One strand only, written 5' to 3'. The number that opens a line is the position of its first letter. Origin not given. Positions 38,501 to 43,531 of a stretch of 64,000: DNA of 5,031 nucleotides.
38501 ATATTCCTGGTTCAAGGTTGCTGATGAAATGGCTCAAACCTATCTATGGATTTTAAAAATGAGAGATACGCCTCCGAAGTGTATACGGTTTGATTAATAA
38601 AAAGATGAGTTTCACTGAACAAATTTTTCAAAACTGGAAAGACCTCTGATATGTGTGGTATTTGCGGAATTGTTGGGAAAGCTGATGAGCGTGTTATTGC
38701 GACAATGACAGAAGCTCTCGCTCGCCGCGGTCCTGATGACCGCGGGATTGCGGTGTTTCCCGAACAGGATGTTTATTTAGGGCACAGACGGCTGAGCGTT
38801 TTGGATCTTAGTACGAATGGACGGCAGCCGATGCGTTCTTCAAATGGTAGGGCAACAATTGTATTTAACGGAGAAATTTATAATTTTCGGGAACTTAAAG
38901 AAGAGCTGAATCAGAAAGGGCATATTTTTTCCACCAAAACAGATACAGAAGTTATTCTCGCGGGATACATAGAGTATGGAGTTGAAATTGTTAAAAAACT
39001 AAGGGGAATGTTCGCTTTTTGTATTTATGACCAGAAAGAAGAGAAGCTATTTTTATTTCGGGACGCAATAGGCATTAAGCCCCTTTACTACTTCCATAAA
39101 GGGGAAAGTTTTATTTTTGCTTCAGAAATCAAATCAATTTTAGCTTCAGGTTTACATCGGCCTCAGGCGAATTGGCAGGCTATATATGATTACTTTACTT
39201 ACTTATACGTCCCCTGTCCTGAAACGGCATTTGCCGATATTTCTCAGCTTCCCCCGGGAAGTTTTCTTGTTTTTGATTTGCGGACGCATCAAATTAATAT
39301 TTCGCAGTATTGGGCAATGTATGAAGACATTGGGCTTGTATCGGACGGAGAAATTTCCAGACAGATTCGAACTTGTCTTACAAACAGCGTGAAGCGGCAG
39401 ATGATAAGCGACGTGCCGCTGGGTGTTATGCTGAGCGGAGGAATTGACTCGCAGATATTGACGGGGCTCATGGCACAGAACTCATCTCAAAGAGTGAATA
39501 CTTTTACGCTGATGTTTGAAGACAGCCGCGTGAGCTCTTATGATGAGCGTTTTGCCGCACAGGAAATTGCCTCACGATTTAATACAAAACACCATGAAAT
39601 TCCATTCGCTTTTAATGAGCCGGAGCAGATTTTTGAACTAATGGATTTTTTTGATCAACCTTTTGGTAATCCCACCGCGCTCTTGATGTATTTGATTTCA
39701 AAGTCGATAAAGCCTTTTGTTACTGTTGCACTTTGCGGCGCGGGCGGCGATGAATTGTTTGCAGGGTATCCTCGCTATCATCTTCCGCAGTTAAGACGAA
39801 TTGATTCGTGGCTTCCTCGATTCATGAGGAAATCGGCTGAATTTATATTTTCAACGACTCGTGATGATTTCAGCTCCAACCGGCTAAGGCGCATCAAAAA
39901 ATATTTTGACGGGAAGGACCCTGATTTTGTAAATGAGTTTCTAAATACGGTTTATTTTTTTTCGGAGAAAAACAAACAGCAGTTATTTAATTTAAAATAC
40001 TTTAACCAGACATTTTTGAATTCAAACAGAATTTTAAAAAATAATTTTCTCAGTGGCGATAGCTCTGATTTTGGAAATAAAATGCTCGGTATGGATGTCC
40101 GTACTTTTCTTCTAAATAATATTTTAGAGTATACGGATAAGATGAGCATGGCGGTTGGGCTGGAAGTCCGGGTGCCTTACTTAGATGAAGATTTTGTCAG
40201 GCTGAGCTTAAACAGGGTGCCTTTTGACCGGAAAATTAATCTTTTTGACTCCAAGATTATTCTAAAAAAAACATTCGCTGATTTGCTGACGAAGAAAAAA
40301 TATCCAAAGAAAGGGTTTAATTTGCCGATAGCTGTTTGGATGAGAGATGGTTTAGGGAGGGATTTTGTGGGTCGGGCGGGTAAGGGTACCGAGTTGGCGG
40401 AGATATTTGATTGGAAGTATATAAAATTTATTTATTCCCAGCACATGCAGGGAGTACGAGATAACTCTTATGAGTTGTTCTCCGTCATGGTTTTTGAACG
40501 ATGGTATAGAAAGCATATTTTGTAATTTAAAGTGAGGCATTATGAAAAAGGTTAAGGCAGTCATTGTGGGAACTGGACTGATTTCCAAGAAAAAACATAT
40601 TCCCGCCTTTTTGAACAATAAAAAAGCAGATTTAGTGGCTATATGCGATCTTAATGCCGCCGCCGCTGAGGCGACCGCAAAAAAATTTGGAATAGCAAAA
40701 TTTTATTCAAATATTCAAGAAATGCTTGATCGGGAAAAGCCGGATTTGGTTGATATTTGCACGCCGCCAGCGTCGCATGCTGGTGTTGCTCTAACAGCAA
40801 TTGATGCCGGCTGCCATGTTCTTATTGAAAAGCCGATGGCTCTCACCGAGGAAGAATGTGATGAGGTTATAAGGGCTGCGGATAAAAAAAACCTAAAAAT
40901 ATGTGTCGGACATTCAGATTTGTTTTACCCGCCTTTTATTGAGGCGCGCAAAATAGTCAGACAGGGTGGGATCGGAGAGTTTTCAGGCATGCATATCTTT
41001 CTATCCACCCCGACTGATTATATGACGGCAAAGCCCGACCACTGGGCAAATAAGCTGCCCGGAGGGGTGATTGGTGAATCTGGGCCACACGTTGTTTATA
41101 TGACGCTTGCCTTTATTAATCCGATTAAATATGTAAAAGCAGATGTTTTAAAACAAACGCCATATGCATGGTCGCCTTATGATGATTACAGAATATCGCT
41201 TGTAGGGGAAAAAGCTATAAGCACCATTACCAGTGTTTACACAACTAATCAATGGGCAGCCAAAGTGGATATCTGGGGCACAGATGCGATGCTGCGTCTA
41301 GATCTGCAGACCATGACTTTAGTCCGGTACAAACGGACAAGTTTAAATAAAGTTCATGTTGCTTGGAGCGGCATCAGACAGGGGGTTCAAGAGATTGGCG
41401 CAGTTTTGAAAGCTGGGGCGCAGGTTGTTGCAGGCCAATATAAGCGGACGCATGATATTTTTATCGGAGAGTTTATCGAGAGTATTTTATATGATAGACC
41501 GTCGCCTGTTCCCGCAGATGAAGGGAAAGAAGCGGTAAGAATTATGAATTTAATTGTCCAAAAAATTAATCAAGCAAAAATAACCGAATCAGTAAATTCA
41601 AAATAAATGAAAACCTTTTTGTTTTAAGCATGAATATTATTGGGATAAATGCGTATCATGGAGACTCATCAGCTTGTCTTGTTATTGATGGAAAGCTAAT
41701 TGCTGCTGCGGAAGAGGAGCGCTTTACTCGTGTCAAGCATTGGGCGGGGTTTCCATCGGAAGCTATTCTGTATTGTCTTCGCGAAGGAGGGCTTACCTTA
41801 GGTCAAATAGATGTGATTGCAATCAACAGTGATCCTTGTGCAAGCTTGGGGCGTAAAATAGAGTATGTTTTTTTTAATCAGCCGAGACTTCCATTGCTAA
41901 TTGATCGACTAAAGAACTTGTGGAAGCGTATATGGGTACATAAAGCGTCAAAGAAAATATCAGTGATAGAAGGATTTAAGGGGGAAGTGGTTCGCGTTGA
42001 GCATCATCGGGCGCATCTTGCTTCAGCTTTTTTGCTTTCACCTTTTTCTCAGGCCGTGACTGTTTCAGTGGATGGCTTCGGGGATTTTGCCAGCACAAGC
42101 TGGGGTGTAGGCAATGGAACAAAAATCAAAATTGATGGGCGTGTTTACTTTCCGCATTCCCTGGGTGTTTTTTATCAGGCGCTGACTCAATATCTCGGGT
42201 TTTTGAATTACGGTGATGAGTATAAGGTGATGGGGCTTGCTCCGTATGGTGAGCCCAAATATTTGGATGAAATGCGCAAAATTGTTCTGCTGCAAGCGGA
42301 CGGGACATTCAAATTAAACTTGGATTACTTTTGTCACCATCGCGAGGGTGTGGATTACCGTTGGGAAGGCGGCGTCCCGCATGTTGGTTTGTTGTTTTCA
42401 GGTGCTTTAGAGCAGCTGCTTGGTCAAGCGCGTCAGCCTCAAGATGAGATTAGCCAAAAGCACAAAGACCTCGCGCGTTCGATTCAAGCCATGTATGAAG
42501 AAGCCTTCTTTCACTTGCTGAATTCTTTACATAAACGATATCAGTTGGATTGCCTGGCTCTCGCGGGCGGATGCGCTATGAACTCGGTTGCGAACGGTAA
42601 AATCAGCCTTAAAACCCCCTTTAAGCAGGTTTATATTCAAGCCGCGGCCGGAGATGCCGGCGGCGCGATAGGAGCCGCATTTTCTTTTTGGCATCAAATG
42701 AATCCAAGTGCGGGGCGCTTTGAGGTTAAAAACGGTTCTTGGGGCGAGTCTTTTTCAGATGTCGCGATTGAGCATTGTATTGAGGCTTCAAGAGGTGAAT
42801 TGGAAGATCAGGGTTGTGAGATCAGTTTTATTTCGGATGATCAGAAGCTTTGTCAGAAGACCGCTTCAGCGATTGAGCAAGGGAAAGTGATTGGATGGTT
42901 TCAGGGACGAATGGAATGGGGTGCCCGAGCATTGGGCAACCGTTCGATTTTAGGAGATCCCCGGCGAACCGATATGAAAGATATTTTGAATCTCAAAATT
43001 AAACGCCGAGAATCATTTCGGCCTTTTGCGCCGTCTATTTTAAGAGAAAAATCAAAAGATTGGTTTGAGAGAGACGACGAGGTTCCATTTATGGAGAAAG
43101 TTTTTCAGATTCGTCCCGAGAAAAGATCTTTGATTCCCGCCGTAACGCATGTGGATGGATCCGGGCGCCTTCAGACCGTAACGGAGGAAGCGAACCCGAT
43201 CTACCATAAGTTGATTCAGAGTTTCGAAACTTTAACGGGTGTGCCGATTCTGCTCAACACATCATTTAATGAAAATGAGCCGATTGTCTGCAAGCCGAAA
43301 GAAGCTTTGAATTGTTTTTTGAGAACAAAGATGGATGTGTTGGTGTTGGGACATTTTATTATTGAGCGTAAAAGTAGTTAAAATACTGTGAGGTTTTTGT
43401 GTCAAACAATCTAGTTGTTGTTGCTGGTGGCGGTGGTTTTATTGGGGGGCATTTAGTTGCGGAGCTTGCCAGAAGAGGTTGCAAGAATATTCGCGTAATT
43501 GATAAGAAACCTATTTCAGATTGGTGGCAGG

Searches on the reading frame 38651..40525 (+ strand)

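Call 21: search_protein_families(library=pfam, proteins=[window:38651-40525:+], max_evalue=0.001)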
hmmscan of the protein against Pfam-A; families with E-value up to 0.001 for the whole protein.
window:38651-40525:+ (624 aa): 4 families
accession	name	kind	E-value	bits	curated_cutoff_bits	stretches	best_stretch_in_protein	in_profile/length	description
PF00733.27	Asn_synthase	-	6.7e-72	243.5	21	1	239-620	2-354/354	Asparagine synthase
PF13537.11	GATase_7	-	3.6e-46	156.6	25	1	45-165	1-123/123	Glutamine amidotransferase domain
PF13522.11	GATase_6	-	4.4e-43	146.9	27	1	28-159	1-130/130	Glutamine amidotransferase domain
PF12481.13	DUF3700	-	1.5e-05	25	27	1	112-167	124-179/228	Aluminium induced protein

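Call 85: search_protein_families(library=ncbifam, proteins=[window:38651-40525:+], max_evalue=0.0001)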
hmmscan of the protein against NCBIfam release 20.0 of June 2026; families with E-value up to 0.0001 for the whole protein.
window:38651-40525:+ (624 aa): 9 families
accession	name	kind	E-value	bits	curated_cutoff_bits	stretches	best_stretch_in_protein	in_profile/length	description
TIGR03108.1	eps_aminotran_1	hypoth_equivalog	2.4e-135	452.7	816.9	1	1-621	1-627/628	XrtA/PEP-CTERM system amidotransferase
TIGR01536.1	asn_synth_AEB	equivalog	9.7e-128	427.4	267.1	1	2-546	1-505/517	asparagine synthase (glutamine-hydrolyzing)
TIGR03104.1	trio_amidotrans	equivalog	1.2e-103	347.4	570.1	2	1-406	1-416/589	N-acetylglutaminylglutamine amidotransferase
NF006949.0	PRK09431.1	equivalog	7.9e-81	272.2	499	3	1-164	1-166/554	asparagine synthase B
NF033535.1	lass_lactam_cya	exception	3.9e-68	230.6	525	1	1-388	1-393/668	lasso peptide isopeptide bond-forming cyclase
NF033561.1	macrolact_Ik_Al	subfamily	2.1e-17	62.9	300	1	122-388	82-348/561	albusnodin/ikarugamycin family macrolactam cyclase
NF001484.0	PRK00331.1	subfamily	9.2e-15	54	381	1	60-164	87-199/601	isomerizing glutamine--fructose-6-phosphate transaminase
TIGR01135.1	glmS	equivalog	1.1e-14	53.9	418.05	1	59-165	85-199/607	glutamine--fructose-6-phosphate transaminase (isomerizing)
TIGR01134.1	purF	equivalog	8.4e-13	48.5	350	1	41-160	66-196/432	amidophosphoribosyltransferase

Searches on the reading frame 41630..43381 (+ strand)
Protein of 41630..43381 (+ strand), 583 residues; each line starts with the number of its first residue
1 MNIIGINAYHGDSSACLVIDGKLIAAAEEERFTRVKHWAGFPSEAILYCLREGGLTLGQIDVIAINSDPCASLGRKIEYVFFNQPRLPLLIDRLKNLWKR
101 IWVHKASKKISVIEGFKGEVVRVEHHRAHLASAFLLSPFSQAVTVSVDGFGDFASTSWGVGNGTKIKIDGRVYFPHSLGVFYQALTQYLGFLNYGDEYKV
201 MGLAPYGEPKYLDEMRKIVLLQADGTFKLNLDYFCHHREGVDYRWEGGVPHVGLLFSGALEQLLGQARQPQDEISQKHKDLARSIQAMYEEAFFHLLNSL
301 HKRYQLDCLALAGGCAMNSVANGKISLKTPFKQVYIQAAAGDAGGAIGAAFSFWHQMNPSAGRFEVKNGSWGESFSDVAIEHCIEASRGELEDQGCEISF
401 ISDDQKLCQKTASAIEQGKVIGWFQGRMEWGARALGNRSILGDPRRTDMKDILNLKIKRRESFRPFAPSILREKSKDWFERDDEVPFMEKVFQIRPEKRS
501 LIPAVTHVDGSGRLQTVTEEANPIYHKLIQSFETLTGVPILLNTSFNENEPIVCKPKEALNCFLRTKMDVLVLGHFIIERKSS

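Call 5: search_protein_families(library=pfam, proteins=[window:41630-43381:+], max_evalue=0.1)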
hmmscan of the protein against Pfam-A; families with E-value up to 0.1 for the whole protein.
window:41630-43381:+ (583 aa): 3 families
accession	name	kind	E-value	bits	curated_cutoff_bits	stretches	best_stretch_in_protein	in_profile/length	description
PF16861.10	Carbam_trans_C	-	1.1e-72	243.5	27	1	412-580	1-170/170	Carbamoyltransferase C-terminus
PF02543.21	Carbam_trans_N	-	2.7e-60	205.1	24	1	3-350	2-345/346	Carbamoyltransferase N-terminus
PF22521.2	HypF_C_2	-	0.03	14.5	27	1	275-347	163-239/241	Carbamoyltransferase, Kae1-like Domain, second subdomain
